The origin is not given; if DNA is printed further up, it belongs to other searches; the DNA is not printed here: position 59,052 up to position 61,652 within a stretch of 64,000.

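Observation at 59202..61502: GmrSD-type nuclease with an extra C-terminal Schlafen/AlbA_2 domain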

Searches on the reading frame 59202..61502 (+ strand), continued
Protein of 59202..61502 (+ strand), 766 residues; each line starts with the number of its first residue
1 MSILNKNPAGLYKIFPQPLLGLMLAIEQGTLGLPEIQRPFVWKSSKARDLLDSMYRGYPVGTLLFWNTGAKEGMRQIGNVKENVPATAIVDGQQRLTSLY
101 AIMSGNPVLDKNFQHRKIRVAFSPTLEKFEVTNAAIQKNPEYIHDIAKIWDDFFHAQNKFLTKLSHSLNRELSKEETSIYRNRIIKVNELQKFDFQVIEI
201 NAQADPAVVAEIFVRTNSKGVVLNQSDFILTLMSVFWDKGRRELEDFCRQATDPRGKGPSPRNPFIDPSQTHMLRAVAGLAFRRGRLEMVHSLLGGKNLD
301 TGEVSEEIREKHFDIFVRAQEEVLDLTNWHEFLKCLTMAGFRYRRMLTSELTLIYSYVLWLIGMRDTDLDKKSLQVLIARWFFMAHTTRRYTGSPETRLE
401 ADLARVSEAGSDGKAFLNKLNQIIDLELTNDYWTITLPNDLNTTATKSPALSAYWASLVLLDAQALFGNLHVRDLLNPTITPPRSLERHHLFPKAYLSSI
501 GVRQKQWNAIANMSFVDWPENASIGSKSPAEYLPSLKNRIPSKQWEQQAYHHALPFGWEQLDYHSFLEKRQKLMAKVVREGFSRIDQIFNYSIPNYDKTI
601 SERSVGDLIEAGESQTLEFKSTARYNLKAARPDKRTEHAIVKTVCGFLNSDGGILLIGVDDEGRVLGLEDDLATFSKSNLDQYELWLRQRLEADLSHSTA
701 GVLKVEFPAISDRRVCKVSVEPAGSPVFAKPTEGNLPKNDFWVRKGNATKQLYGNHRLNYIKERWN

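Call 22: search_dna_similar(query=window:59202-61499:+, collection=plasmids, mode=protein, max_rows=30, max_evalue=0.00001)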
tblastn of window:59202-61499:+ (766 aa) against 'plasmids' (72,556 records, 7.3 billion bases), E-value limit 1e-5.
Records with a match: 179; places in all: 183; records where one place covers at least 80% of the query: 2.
Best place of each record, by identity: <60% 179.
By first word of the organism name: Escherichia 35; Salmonella 16; Nostoc 7; Halobacterium 7; Phaeobacter 5; Klebsiella 5; Rhodococcus 4; Calothrix 4; Agrobacterium 4; Priestia 3; and 63 more.
By predicted mobility (MOB-suite, as given by PLSDB): conjugative 78; non-mobilizable 72; mobilizable 29.
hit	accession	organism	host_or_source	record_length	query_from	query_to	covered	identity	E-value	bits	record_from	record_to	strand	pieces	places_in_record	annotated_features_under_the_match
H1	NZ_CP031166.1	Euzebya pacifica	-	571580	26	690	87%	37.4%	6e-116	393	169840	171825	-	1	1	DUF262 domain-containing protein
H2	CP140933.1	Sinorhizobium meliloti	Medicago lupulina,whole organism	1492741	26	766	97%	24.9%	1e-47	191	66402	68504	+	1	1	DUF262 domain-containing protein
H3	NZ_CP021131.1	Meiothermus taiwanensis WR-220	-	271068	12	582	75%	30.5%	8e-76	275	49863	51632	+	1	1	DUF262 domain-containing protein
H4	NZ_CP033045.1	Mesobacillus foraminis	cell culture,Red Sea lagoons-Mangrove ...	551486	12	585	75%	30.1%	7e-71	261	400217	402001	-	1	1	DUF262 domain-containing protein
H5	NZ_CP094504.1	Lentilactobacillus kefiri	Yogurt,yogurt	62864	26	585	73%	30.4%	1e-69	257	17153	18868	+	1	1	DUF262 domain-containing protein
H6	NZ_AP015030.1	Pseudomonas putida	-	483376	22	589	74%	29.9%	2e-78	283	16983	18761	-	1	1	DUF262 domain-containing protein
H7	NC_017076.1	Selenomonas ruminantium subsp. lactilytica TAM6421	-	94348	4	585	76%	29.0%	7e-72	264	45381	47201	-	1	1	DUF262 domain-containing protein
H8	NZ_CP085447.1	Priestia megaterium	single cell,soil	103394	12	579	74%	29.7%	4e-72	264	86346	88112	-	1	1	DUF262 domain-containing protein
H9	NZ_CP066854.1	Rhodococcus pyridinivorans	WHOLE ORGANISM,activated sludge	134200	8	582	75%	29.3%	4e-75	273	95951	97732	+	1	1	DUF262 domain-containing protein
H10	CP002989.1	halophilic archaeon DL31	-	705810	22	766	80%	27.5%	1e-23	203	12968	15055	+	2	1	Protein of unknown function DUF2081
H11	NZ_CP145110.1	Levilactobacillus brevis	-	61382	26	579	72%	30.3%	3e-65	244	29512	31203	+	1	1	DUF262 domain-containing protein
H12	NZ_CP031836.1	Lactobacillus amylolyticus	bacteria,Naturally fermented tofu whey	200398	12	585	75%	29.2%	8e-69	254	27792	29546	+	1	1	DUF262 domain-containing protein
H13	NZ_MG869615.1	Polaromonas sp. E10S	Ecology Glacier, King George Island, ...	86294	12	582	75%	29.1%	9e-75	272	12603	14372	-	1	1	DUF262 domain-containing protein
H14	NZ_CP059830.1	Lactobacillus ultunensis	Homo sapiens,isolation from mixed ...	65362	20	585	74%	28.9%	3e-66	247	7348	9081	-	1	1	DUF262 domain-containing protein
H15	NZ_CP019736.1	Levilactobacillus brevis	cell culture,wheat beer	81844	20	585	74%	28.7%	2e-58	223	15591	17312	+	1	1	DUF262 domain-containing protein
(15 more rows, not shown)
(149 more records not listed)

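Call 23: search_solved_structures(query=A1, max_evalue=1, show_alignments=2)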
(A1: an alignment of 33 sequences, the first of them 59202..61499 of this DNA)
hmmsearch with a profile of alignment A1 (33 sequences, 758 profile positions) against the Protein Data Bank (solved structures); distinct sequences matched with E-value up to 1: 16.
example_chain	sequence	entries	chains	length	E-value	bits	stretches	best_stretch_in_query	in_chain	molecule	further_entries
7p9k_A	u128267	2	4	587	7.4e-15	57.6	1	11-235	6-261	DUF262 domain-containing protein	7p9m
9nyy_A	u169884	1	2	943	1.8e-07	33.1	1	589-726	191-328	Protein SLFN14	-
9jr9_A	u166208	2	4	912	1.3e-06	30.3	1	595-726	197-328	Protein SLFN14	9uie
7fex_A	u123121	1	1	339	1.5e-06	30.1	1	596-722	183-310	SLFN11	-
5yd0_A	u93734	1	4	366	3.4e-06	28.9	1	600-722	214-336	Schlafen 8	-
9jn9_A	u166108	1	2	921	3.5e-06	28.9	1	619-726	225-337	Protein SLFN14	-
7lrc_A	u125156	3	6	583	2.8e-05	25.9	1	600-668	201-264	Schlafen family member 12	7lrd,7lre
7eg0_B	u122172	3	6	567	3e-05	25.8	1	600-668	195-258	Schlafen family member 12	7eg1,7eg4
7cux_A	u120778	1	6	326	0.00035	22.3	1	627-723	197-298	Schlafen family member 5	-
7q3z_B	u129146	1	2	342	0.0004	22.1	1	627-723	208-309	Schlafen family member 5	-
6rr9_A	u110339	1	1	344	0.0004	22.1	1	627-723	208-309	Schlafen family member 5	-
9erd_A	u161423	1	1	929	0.00097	20.8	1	598-721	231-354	Schlafen family member 11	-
7zel_A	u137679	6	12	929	0.00097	20.8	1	598-721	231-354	Schlafen family member 11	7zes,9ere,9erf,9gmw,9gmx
7zep_A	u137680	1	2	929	0.0063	18.1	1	599-721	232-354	Schlafen family member 11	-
7ppj_A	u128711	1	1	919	0.0064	18.1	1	627-722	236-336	Schlafen family member 5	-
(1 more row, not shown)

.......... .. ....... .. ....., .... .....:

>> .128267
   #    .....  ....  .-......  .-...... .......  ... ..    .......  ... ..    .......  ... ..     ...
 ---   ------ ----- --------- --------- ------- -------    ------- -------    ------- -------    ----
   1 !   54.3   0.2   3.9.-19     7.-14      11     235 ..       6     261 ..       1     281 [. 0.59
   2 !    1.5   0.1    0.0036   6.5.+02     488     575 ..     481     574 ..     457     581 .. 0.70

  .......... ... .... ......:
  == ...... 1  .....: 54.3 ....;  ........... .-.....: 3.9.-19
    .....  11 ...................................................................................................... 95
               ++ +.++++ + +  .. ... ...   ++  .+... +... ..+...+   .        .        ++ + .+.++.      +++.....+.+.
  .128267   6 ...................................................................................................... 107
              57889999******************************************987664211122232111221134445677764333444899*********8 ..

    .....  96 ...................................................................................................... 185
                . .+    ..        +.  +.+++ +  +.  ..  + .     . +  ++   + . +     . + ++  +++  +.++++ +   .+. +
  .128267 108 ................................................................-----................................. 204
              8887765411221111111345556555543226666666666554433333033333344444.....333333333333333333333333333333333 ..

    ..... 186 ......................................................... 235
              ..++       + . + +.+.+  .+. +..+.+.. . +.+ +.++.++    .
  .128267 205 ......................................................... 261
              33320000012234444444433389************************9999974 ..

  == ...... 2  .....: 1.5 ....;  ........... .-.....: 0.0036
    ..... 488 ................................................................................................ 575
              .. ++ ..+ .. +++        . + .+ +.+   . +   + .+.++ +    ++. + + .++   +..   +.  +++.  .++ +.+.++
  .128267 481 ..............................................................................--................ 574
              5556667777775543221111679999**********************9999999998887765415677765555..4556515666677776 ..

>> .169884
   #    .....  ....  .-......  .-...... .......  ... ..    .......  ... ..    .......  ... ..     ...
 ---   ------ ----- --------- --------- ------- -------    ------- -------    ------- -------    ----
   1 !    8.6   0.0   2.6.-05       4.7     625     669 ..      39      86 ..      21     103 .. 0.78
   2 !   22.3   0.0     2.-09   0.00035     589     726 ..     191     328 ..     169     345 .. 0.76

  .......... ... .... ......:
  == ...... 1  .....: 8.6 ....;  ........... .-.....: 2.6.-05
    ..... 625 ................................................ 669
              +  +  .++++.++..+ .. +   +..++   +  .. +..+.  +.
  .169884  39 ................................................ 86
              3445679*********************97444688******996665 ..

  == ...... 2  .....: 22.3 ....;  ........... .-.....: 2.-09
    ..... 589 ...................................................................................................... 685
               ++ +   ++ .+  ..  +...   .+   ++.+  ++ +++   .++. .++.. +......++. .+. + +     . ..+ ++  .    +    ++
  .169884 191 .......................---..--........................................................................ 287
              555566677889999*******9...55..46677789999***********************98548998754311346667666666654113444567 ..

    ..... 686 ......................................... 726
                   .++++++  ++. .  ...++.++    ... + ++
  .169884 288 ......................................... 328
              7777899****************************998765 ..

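Call 25: find_related_loci(query=A1, collection=genome_contigs, flank=8000)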
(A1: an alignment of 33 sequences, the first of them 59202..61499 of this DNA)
Query A1 (766 aa) in genome_contigs; peptide patterns used: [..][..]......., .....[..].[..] (x = any residue, [..] = any of these).
599 stretches matched a pattern (row limit reached: there are more); 282 encode a relative of the query (tblastn E <= 1e-3); the best 80 are kept; 80 distinct loci.
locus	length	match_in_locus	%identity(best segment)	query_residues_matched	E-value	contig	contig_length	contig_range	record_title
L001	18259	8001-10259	55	11-766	0e+0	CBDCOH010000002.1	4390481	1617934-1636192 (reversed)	MAG: Candidatus Spongiisociaceae bacterium isolate c8dab69f-a0b8-46d1-84ea-4e70fa3c0124 genome assembly, contig: contig_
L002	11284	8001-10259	55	11-766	0e+0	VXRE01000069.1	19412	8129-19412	MAG: Acidimicrobiia bacterium isolate SB0664_bin_25 NODE_1611_length_19412_cov_10.098827, whole genome shotgun sequence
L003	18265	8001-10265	54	11-766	0e+0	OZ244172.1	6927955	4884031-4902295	MAG: Bryobacterales bacterium isolate 58688682-6237-4a80-b671-17c8115c7f57 genome assembly, chromosome: 1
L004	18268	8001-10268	54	8-765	0e+0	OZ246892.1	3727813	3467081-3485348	MAG: Acidimicrobiales bacterium isolate 3c6b77ed-a9df-485c-af98-3e10d3554373 genome assembly, chromosome: 1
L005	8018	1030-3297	53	9-766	0e+0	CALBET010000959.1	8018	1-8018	MAG TPA_asm: uncultured Acidobacteria bacterium isolate ERR2206771_bin.47_CONCOCT_v1.1_MAG genome assembly, contig: ERZ8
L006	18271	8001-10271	54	8-766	0e+0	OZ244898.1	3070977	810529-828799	MAG: Candidatus Aldehydirespiratoraceae bacterium isolate f42316b8-8bff-4a9a-a819-47b04988829c genome assembly, chromoso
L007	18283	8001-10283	53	4-766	0e+0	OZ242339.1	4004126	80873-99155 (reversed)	MAG: Acidimicrobiales bacterium isolate d2f1fe46-59da-42e5-8b0a-fdf35f8109fa genome assembly, chromosome: 1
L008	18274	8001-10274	53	11-766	0e+0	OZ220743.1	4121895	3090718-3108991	MAG: Acidimicrobiales bacterium isolate dadfcd55-464f-4f03-9875-fa0eca1464b2 genome assembly, chromosome: 1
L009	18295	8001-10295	53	4-766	0e+0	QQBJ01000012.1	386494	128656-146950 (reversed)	Mycolicibacterium moriokaense strain DSM 44221 scaffold_11, whole genome shotgun sequence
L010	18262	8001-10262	53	9-766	0e+0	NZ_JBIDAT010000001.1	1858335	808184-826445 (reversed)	Streptomyces sp. NPDC048172 NPDC048172_372_H1.ctg-0001, whole genome shotgun sequence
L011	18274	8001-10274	53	11-766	0e+0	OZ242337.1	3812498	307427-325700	MAG: Candidatus Aldehydirespiratoraceae bacterium isolate 4e9cc62d-94a8-4610-be7f-a0f893ae6d2b genome assembly, chromoso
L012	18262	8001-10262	51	10-766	0e+0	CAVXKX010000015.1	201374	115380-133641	MAG: uncultured Actinomycetota bacterium isolate MFD09603.bin.1.48 genome assembly, contig: contig_7462, whole genome sh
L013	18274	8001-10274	52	9-766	0e+0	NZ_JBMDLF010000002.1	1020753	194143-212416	Streptomyces sp. MAR4 CNX-425 contig_1, whole genome shotgun sequence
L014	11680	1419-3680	51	9-766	0e+0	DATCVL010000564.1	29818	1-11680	MAG TPA_asm: Microlunatus sp. isolate SMAG_U7384 k141_239981, whole genome shotgun sequence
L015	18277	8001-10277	51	11-766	0e+0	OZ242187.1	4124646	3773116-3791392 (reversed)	MAG: Candidatus Aldehydirespiratoraceae bacterium isolate 61e8bfbb-40aa-4858-aaa5-c73b4985a48d genome assembly, chromoso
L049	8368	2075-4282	42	19-765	0e+0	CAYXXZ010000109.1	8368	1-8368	MAG TPA_asm: uncultured Porticoccaceae bacterium isolate binchicken_co173_116 genome assembly, contig: NODE_28465_length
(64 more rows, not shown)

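Call 26: find_encoding_contigs(protein=P0001, flank=10000, max_places=4)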
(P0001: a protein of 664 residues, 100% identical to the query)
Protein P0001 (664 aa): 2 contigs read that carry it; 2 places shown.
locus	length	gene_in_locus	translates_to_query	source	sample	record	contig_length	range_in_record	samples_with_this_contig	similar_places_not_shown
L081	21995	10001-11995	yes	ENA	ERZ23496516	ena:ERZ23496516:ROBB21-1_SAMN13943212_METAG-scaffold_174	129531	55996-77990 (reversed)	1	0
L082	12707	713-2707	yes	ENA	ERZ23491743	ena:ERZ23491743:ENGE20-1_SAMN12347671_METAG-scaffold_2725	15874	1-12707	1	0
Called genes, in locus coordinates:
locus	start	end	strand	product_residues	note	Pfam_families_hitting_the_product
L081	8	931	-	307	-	PF00528:BPD_transp_1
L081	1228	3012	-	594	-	PF00496:SBP_bac_5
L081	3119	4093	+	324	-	PF01073:3Beta_HSD, PF01370:Epimerase, PF02719:Polysacc_synt_2, PF04321:RmlD_sub_bind, PF16363:GDP_Man_Dehyd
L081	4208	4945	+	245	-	PF01863:YgjP-like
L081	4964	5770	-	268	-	-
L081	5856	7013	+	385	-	PF04389:Peptidase_M28, PF05343:Peptidase_M42 (faint), PF01546:Peptidase_M20, PF07687:M20_dimer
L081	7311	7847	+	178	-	-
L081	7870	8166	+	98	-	-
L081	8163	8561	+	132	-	-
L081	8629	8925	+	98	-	-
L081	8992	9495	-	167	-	-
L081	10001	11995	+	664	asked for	PF03235:GmrSD_N (weak), PF04326:SLFN_AlbA_2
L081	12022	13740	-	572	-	PF02129:Peptidase_S15, PF08530:PepX_C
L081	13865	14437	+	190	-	PF01243:PNPOx_N, PF12900:Pyridox_ox_2 (faint)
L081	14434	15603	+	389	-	PF00155:Aminotran_1_2, PF01041:DegT_DnrJ_EryC1 (weak)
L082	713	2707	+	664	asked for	PF03235:GmrSD_N (weak), PF04326:SLFN_AlbA_2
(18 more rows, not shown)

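Call 32: predict_structure(alignment_id=A1)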
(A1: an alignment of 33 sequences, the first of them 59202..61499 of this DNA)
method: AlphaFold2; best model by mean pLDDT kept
length: 766 residues; sequences in the alignment: 33
mean_pLDDT: 71.1   pTM: 0.58
mean pLDDT of the five models: 71.1, 64.1, 63.2, 60.0, 58.8
residues with pLDDT >= 90: 48; 70-90: 425; 50-70: 186; < 50: 107
segments of 3 or more residues with pLDDT < 50: 1-10, 66-73, 218-223, 256-259, 475-491, 512-521, 589-603, 610-620, 735-753
pLDDT, mean of each block of 10 residues (from residue 1): 35 66 76 64 64 66 48 56 69 72 77 77 86 83 85 88 89 89 86 67 66 56 62 75 82 51 70 88 80 71 72 86 83 83 78 92 89 90 91 82 86 89 88 84 67 82 57 46 42 56 60 46 57 73 77 73 76 87 74 30 48 40 68 76 74 73 74 79 86 80 81 81 71 48 37 53 59
secondary structure, 60 per line:
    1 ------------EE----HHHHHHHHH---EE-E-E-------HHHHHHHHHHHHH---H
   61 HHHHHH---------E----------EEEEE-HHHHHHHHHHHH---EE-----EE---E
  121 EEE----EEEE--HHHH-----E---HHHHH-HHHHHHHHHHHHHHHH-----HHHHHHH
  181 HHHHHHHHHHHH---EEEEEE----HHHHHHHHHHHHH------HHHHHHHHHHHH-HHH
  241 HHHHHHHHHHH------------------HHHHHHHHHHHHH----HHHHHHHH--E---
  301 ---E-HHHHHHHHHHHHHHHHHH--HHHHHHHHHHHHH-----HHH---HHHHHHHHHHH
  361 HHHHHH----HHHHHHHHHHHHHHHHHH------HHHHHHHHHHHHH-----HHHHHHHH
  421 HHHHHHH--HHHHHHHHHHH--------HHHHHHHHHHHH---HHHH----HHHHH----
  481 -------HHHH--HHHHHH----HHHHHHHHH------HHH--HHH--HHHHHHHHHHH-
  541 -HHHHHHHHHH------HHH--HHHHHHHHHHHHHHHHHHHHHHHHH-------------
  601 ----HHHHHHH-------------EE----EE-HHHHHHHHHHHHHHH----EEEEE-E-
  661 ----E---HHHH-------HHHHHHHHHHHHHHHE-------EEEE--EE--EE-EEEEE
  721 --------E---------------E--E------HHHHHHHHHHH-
elements in order (helices of 4 or more, strands of 3 or more residues): H19-27 H44-56 H60-66 E87-91 H93-104 E120-123 E128-131 H134-137 H147-151 H153-168 H174-192 E196-201 H206-218 H225-236 H238-251 H270-282 H287-294 H306-323 H326-338 H350-366 H371-388 H395-407 H413-427 H430-440 H449-460 H464-467 H472-476 H488-491 H494-499 H504-512 H529-539 H542-551 H563-587 H605-611 H634-648 E653-657 H669-672 H680-694 E703-706 E716-720 H755-765

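Call 34: search_protein_families(library=pfam, alignment_id=A1, max_evalue=1)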
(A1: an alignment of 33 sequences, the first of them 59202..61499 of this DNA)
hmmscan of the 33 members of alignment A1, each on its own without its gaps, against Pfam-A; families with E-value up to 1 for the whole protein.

A. member 1, window:59202-61499:+ (766 aa): 2 families
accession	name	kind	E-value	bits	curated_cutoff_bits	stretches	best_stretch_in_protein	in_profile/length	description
PF03235.19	GmrSD_N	-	1.3e-31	110.8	33.2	1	29-230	11-195/199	GmrSD restriction endonuclease, N-terminal domain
PF04326.19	SLFN_AlbA_2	-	1e-16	62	25.3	1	613-751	1-116/118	Schlafen, AlbA_2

B. families by the number of members that match (of 33 scanned): 17 families
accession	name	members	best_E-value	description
PF03235.19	GmrSD_N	33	1.8e-35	GmrSD restriction endonuclease, N-terminal domain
PF04326.19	SLFN_AlbA_2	33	8.4e-18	Schlafen, AlbA_2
PF14072.11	DndB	5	0.064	DNA-sulfur modification-associated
PF14775.11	NYD-SP28_assoc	2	0.00048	Sperm tail C-terminal domain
PF10668.15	Phage_terminase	2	0.034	Phage terminase small subunit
PF08684.15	ocr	1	0.021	DNA mimic ocr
PF09720.15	Unstab_antitox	1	0.088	Putative addiction module component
PF17363.7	DUF5388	1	0.095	Family of unknown function (DUF5388)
PF07510.16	GmrSD_C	1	0.1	GmrSD restriction endonucleases, C-terminal domain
PF13384.12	HTH_23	1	0.12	Homeodomain-like domain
PF12318.13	FAD-SLDH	1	0.13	Membrane bound FAD containing D-sorbitol dehydrogenase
PF13224.11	DUF4032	1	0.15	Domain of unknown function (DUF4032)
PF06878.16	Pkip-1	1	0.16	Pkip-1 protein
PF12196.13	hNIFK_binding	1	0.16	FHA Ki67 binding domain of hNIFK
PF19691.4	DUF6192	1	0.19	Family of unknown function (DUF6192)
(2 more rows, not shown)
